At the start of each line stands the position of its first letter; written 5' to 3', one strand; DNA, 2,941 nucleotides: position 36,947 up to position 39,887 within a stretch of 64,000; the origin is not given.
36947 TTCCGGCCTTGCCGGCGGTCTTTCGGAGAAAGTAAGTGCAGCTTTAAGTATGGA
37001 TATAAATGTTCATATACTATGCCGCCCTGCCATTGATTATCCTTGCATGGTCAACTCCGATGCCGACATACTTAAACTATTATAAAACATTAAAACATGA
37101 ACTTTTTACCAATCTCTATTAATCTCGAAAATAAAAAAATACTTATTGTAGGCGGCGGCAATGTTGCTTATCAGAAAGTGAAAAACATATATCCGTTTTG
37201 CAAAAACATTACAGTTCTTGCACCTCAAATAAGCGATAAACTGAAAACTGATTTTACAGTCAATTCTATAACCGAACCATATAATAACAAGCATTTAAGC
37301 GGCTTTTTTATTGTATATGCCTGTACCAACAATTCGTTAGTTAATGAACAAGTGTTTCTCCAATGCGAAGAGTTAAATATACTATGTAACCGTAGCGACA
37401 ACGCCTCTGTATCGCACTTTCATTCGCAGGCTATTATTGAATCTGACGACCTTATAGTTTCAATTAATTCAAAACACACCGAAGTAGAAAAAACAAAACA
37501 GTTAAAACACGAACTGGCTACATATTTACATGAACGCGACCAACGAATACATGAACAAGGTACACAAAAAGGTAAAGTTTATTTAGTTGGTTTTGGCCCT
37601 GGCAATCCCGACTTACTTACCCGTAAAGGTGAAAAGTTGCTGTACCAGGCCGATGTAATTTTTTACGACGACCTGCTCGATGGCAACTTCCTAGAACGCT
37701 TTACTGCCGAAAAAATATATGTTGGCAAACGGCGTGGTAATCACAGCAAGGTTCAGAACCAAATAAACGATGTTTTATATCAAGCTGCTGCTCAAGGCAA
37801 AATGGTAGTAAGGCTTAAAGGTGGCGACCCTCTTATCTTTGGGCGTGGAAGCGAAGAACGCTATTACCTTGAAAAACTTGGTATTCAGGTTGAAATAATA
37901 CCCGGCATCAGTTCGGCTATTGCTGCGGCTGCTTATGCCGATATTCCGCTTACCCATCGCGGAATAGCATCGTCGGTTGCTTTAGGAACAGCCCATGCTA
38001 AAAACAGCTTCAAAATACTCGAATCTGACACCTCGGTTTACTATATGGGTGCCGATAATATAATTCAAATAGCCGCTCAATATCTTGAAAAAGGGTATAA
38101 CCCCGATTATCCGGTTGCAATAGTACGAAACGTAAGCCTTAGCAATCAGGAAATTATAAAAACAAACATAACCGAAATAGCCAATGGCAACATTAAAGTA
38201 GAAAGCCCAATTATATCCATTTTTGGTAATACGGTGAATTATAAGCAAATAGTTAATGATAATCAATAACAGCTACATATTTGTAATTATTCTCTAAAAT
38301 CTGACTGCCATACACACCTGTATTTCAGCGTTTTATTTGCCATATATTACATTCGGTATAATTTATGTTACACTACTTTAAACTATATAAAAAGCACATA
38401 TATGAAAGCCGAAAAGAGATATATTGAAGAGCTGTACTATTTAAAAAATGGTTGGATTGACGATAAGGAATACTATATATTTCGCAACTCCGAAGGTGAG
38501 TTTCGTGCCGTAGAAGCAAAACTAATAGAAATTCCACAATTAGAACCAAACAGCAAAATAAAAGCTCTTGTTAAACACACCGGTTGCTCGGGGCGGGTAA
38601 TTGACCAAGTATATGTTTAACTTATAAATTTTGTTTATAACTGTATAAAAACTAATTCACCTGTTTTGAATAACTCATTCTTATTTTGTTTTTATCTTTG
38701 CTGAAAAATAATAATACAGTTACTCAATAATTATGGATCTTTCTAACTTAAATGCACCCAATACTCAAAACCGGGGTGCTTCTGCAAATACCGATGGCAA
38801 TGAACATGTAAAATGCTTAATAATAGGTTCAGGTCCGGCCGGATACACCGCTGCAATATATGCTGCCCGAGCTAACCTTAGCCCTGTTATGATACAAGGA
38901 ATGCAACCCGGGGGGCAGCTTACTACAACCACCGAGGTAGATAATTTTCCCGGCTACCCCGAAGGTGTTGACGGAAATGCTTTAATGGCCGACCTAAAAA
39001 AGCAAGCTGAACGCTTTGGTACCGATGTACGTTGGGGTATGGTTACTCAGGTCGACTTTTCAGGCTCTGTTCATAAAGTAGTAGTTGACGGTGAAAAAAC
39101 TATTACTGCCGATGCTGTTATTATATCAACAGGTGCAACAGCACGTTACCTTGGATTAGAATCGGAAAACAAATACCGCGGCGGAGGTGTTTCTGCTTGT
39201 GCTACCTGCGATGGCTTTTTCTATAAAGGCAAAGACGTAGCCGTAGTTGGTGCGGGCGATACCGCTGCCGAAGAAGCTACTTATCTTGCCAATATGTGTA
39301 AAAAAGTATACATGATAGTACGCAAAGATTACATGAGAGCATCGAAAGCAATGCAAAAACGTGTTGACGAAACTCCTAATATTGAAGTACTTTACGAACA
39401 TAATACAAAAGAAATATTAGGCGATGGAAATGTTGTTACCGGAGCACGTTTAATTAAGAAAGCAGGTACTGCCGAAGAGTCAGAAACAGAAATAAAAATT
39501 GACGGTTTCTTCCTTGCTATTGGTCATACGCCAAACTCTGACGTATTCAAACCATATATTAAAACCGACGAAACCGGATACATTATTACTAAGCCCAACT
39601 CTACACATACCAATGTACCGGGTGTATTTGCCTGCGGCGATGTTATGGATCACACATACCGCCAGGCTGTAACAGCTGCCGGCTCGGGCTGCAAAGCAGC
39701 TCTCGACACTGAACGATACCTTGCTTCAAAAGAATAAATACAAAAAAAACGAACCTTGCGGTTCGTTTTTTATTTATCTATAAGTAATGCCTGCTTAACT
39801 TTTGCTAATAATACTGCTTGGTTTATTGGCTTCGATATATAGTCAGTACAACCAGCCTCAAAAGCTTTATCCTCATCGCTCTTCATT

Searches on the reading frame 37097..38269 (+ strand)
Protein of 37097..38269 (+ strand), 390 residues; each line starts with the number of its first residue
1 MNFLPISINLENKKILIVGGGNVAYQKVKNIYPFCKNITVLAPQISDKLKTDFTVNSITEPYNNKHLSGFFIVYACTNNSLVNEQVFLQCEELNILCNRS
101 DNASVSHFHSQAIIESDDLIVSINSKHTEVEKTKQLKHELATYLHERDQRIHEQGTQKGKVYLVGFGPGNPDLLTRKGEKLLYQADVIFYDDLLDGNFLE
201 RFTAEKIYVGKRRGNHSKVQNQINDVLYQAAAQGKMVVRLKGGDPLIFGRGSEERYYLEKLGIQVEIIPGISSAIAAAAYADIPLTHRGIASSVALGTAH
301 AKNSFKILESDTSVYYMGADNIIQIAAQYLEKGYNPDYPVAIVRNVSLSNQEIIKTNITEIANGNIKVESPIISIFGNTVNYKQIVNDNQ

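Call 84: search_protein_families(library=pfam, proteins=[window:37097-38269:+], max_evalue=0.00001)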
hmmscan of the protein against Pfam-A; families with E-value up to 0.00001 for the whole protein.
window:37097-38269:+ (390 aa): 2 families
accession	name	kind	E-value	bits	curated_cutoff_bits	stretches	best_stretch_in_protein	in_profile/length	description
PF00590.25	TP_methylase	-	1.1e-49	169.7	27.8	1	160-362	1-212/212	Tetrapyrrole (Corrin/Porphyrin) Methylases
PF13241.12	NAD_binding_7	-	7.8e-23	81.5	22.1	1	7-110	2-102/104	Putative NAD(P)-binding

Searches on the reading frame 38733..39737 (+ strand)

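Call 84: search_protein_families(library=pfam, proteins=[window:38733-39737:+], max_evalue=0.00001)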
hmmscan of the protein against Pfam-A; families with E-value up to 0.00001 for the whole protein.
window:38733-39737:+ (334 aa): 5 families
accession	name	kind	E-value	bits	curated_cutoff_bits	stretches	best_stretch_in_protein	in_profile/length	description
PF07992.20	Pyr_redox_2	-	1.2e-48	166.4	26.1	1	27-319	2-291/291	Pyridine nucleotide-disulphide oxidoreductase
PF13738.12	Pyr_redox_3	-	3.9e-20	72.7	30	1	103-302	103-305/305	Pyridine nucleotide-disulphide oxidoreductase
PF00070.33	Pyr_redox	-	1.2e-14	55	22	1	169-235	2-74/82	Pyridine nucleotide-disulphide oxidoreductase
PF00890.30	FAD_binding_2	-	2e-07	31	20.4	0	29-63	3-38/414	FAD binding domain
PF01134.28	GIDA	-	4.1e-07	29.8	22.1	0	28-60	2-29/391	Glucose inhibited division protein A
